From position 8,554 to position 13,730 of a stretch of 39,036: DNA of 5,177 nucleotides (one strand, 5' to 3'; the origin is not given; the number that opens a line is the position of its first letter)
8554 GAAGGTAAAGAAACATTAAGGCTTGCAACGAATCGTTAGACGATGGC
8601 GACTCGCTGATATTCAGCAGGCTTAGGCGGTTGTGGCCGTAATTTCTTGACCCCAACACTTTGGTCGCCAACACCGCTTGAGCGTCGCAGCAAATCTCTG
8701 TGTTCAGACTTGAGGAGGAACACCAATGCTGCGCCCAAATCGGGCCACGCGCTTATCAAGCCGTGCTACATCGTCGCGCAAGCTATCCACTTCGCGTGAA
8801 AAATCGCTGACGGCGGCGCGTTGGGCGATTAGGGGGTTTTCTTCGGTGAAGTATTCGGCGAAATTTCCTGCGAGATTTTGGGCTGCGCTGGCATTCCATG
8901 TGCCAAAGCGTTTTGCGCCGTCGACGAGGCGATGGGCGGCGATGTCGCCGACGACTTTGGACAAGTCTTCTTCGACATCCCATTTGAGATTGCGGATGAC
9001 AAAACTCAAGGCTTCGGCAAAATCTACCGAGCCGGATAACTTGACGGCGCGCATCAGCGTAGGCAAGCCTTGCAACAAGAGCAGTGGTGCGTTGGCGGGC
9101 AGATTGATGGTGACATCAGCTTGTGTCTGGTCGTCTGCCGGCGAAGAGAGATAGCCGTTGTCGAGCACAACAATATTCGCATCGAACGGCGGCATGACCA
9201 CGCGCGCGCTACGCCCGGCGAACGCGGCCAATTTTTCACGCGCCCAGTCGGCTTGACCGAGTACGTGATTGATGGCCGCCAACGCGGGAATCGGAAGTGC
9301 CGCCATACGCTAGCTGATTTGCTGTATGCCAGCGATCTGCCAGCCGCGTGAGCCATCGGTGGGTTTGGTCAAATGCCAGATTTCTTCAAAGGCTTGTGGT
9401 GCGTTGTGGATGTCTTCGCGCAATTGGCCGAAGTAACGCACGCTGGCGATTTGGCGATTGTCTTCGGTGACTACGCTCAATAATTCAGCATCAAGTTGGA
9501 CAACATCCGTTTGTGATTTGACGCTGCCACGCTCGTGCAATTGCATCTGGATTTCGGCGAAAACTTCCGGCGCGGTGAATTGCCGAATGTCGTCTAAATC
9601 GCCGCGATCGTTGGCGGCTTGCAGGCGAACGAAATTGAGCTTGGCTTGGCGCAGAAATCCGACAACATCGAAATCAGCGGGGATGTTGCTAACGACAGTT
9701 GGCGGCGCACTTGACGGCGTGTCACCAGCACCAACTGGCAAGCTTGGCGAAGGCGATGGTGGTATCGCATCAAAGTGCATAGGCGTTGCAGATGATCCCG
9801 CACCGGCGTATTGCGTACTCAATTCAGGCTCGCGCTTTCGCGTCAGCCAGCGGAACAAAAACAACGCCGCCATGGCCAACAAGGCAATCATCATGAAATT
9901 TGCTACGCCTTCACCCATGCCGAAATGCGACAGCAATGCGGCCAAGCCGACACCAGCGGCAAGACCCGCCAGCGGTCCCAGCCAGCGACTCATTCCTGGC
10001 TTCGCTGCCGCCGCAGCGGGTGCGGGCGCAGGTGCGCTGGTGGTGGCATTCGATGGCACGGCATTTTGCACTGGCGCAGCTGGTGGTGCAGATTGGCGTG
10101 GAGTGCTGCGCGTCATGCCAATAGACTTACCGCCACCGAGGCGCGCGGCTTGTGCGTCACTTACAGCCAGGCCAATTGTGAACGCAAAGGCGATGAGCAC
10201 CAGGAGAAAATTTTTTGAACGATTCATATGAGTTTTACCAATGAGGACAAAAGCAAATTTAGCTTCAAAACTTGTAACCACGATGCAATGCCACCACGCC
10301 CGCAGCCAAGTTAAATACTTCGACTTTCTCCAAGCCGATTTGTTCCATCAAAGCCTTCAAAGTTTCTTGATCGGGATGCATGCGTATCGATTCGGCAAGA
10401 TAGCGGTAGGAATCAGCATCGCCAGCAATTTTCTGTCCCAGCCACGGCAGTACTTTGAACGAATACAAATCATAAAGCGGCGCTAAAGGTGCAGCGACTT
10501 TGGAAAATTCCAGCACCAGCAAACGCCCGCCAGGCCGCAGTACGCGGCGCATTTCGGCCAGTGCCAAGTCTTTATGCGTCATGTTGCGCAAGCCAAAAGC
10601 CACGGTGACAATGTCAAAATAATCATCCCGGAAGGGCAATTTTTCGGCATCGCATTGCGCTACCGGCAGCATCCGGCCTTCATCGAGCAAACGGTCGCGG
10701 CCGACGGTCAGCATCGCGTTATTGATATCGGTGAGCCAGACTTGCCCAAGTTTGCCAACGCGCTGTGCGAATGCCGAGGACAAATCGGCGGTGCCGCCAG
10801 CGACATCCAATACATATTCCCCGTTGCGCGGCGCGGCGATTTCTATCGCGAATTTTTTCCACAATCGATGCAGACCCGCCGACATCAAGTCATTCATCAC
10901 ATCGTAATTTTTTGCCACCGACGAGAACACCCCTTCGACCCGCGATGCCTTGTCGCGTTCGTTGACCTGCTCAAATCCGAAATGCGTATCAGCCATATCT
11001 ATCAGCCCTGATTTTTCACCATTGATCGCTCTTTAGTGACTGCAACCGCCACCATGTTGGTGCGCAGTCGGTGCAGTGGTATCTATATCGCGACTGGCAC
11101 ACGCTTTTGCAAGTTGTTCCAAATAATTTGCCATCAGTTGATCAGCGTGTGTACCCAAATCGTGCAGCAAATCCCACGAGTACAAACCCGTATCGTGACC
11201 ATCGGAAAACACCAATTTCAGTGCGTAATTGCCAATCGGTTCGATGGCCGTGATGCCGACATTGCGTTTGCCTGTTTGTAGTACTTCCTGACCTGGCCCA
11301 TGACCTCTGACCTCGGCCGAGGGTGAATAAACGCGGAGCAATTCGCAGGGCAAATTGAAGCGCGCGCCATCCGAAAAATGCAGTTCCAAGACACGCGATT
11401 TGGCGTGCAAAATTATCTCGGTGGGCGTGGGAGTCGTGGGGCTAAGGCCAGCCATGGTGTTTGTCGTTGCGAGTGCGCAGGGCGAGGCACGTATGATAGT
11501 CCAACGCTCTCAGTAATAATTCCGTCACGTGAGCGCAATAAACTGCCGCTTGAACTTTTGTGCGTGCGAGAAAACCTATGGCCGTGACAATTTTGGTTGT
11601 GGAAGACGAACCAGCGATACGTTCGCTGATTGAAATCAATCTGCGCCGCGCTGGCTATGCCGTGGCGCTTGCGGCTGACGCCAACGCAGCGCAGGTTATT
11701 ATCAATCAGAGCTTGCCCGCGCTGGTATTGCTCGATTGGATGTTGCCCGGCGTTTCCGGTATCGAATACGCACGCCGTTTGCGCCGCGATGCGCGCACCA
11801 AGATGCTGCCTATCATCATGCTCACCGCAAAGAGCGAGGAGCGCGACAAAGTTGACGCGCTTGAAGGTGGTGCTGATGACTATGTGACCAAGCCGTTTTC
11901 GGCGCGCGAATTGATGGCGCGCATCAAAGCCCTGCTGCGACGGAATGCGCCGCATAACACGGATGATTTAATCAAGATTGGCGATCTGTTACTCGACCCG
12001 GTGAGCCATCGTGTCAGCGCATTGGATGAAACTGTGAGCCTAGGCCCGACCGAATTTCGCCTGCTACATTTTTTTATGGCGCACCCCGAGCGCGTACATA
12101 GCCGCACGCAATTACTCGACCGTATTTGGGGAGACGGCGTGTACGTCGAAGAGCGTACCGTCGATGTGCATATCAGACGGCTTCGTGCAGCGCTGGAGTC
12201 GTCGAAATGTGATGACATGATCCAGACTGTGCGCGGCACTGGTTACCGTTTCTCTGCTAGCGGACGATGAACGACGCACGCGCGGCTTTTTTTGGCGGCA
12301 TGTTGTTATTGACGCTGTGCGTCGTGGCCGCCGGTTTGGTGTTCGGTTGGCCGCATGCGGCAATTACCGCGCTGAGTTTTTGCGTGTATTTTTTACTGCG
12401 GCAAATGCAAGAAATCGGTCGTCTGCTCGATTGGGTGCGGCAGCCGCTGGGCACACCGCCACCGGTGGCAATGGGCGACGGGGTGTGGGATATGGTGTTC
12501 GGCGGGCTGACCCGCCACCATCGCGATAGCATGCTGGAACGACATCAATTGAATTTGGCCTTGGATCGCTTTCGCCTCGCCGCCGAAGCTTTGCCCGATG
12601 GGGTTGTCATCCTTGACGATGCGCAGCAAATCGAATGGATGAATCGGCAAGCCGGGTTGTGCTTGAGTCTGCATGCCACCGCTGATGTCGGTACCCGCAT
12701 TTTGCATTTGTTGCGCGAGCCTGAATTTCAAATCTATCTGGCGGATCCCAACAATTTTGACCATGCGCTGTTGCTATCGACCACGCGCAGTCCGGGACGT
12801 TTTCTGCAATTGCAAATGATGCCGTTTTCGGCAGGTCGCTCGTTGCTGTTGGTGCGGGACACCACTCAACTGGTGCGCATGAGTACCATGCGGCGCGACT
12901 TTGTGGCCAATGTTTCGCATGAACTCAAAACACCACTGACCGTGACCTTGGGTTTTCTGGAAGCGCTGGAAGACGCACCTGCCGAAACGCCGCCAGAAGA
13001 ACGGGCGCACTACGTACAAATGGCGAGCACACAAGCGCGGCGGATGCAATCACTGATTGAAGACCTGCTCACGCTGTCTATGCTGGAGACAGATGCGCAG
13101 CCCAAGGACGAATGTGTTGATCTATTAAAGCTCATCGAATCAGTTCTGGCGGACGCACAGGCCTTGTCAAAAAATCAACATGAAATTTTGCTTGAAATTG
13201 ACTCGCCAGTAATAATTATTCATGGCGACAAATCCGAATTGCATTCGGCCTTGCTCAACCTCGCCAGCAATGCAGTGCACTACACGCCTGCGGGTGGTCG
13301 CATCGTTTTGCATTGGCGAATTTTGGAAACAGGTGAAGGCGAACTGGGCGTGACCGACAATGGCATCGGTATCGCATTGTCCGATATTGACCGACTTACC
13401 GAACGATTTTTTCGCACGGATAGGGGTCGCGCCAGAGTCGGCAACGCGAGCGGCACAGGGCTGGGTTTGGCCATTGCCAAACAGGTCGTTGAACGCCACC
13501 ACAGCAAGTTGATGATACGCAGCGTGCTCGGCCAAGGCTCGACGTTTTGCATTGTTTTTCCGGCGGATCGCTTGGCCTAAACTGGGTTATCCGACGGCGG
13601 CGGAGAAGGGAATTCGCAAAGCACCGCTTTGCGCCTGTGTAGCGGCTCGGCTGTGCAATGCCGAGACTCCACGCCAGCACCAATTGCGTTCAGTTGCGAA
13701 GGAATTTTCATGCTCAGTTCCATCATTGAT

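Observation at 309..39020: Hyper-abundant ~25-bp motif (TTRAC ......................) scattered through genes and spacers on both strands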

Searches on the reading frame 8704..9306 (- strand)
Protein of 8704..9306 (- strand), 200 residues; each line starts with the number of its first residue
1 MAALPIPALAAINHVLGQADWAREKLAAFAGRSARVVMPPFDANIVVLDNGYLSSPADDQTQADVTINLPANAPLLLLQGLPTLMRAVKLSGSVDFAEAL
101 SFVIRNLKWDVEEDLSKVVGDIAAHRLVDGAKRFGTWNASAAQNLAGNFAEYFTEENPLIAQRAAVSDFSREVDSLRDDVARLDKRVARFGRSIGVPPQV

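Call 7: search_protein_families(library=ncbifam, proteins=[window:8704-9306:-])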
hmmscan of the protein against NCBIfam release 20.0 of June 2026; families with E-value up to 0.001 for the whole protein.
window:8704-9306:- (200 aa): 1 family
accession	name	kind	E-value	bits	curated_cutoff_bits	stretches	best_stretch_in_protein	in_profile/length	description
NF047938.1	UbqsynUb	equivalog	3.5e-08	33.4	275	1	23-190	26-198/201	ubiquinone biosynthesis protein UbiJ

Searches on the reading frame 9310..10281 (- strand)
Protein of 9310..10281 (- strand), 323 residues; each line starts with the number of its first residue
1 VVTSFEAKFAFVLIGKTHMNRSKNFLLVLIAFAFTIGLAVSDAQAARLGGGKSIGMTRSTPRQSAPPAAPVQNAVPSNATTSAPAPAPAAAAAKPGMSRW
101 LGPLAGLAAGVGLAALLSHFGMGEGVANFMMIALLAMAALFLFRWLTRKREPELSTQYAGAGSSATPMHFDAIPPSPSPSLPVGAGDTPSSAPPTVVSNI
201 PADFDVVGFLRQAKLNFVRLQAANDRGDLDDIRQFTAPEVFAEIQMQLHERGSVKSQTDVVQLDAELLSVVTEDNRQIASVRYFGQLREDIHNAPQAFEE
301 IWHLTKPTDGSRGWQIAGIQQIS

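Call 7: search_protein_families(library=ncbifam, proteins=[window:9310-10281:-])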
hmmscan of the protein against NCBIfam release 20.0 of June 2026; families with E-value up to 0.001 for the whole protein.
window:9310-10281:- (323 aa): 1 family
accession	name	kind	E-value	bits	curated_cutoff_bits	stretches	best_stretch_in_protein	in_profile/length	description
NF033779.0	Tim44_TimA_adap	subfamily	0.00023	21.2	80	1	197-293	78-177/215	Tim44/TimA family putative adaptor protein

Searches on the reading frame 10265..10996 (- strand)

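Call 7: search_protein_families(library=ncbifam, proteins=[window:10265-10996:-])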
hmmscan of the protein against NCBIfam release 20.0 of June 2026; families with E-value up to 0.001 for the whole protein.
window:10265-10996:- (243 aa): 24 families
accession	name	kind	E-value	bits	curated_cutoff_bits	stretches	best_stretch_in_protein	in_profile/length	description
NF001240.0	PRK00216.1-1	equivalog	4.7e-121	402.5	378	1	2-243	7-251/251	bifunctional demethylmenaquinone methyltransferase/2-methoxy-6-polyprenyl-1,4-benzoquinol methylase UbiE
NF001242.0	PRK00216.1-3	equivalog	7.1e-92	307.4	351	1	2-242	12-257/258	bifunctional demethylmenaquinone methyltransferase/2-methoxy-6-polyprenyl-1,4-benzoquinol methylase UbiE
TIGR01934.1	MenG_MenH_UbiE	subfamily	2.4e-73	246.2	158.35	1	20-242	1-223/223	ubiquinone/menaquinone biosynthesis methyltransferase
NF052510.1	methyltran_MpqE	exception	4.3e-73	245.5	335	1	15-242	3-234/234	methyl-plastoquinone biosynthesis methyltransferase MpqE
NF001244.0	PRK00216.1-5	equivalog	3.7e-62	209.7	216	1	13-241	3-234/236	bifunctional demethylmenaquinone methyltransferase/2-methoxy-6-polyprenyl-1,4-benzoquinol methylase UbiE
NF001241.0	PRK00216.1-2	equivalog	4.3e-61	206.5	327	1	17-242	10-229/231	demethylmenaquinone methyltransferase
NF001243.0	PRK00216.1-4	equivalog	7.2e-50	169.5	235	1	14-242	3-233/237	demethylmenaquinone methyltransferase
TIGR02752.1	MenG_heptapren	equivalog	1.3e-47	162.2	419.85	1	16-242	3-231/231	demethylmenaquinone methyltransferase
NF004452.0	PRK05785.1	equivalog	2.6e-15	56.5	207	1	15-220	6-203/228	hypothetical protein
NF047649.1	MTase_UXPK_star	exception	5.9e-15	55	460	1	57-169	76-189/283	methyltransferase/UXPK-star double selenoprotein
NF043040.1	corrin_prot_MT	hypoth_equivalog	8.8e-15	54.7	180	1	26-163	10-149/216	corrinoid protein-associated methyltransferase CpaM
NF041537.1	ArsM_AhpD_UU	exception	1.1e-13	50.8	510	1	57-163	75-182/345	arsenite methyltransferase/AhpD domain selenoprotein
NF045667.1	MTase_DVU1556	equivalog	1.6e-11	44.1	155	1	50-161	14-119/213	DVU_1556 family methyltransferase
NF041536.1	ArsM_DUF2284_UU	exception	5e-11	41.6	575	1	57-162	75-181/459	arsenite methyltransferase/DUF2284 domain selenoprotein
NF008823.0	PRK11873.1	subfamily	5.2e-11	42.5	263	1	52-161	71-181/272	arsenite methyltransferase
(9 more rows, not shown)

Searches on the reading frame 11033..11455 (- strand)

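Call 7: search_protein_families(library=ncbifam, proteins=[window:11033-11455:-])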
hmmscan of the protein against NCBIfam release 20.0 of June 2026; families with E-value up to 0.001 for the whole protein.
window:11033-11455:- (140 aa): 0 families

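Call 49: search_protein_families(library=pfam, proteins=[window:11033-11455:-], max_evalue=0.001)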
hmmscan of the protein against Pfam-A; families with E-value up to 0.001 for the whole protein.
window:11033-11455:- (140 aa): 1 family
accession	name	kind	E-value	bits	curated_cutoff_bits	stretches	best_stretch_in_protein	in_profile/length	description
PF06155.17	GBBH-like_N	-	3.2e-31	108.3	22.8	1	15-98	2-85/85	Gamma-butyrobetaine hydroxylase-like, N-terminal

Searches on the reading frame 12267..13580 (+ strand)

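Call 8: search_protein_families(library=ncbifam, proteins=[window:12267-13580:+])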
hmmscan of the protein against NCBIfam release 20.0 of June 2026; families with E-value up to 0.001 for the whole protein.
window:12267-13580:+ (437 aa): 76 families (the best 25 are shown)
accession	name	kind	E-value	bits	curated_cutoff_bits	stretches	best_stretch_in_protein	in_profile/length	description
TIGR02966.1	phoR_proteo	equivalog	2.1e-106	355.7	334.2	1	98-431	4-333/333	phosphate regulon sensor histidine kinase PhoR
NF008235.0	PRK11006.1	equivalog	4.4e-92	309.2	390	1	12-433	14-423/431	phosphate regulon sensor histidine kinase PhoR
NF046044.1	PnpS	equivalog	2.1e-68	231.2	400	1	100-432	55-390/390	two-component system histidine kinase PnpS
NF033092.0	HK_WalK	equivalog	8.8e-60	202.9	725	1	107-432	265-593/594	cell wall metabolism sensor histidine kinase WalK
NF041735.1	hist_kin_RppB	equivalog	6.1e-45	153.8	400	1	210-432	217-438/438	two-component system sensor histidine kinase RppB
NF033093.1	HK_VicK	exception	1.7e-41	142.3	680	1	96-435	88-437/448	cell wall metabolism sensor histidine kinase VicK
NF045911.1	TCSHisKinNblS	equivalog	1.7e-39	135.7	1000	1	194-428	373-615/621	two-component system sensor histidine kinase NblS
NF008312.0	PRK11100.1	equivalog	6.7e-38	130.7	356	1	211-432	258-473/477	two-component system sensor histidine kinase CreC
NF053855.1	HisKinPhoRBctds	equivalog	4.5e-36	124.4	500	1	177-429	329-579/583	two-component system sensor histidine kinase PhoR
NF012163.2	BaeS_SmeS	equivalog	2.3e-35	122.4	500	1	202-417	233-442/457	sensor histidine kinase efflux regulator BaeS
NF047874.1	MASE3_PAS_HK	subfamily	6e-35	121.1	560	1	205-434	394-626/655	MASE3 domain-containing sensor histidine kinase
NF008468.0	PRK11360.1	equivalog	1.9e-33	115.7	646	1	108-434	276-609/616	two-component system sensor histidine kinase AtoS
NF040691.1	MtrAB_MtrB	equivalog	2.7e-33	115.7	450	1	197-433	259-492/507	MtrAB system histidine kinase MtrB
NF038297.2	hybrid_HK_HrmK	equivalog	2.7e-31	108.9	725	1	181-434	207-458/607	hybrid histidine kinase/response regulator HrmK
NF033091.0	HK_VanS_ACDEFG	equivalog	6.1e-31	107.6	400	1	208-421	73-283/293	vancomycin resistance histidine kinase VanS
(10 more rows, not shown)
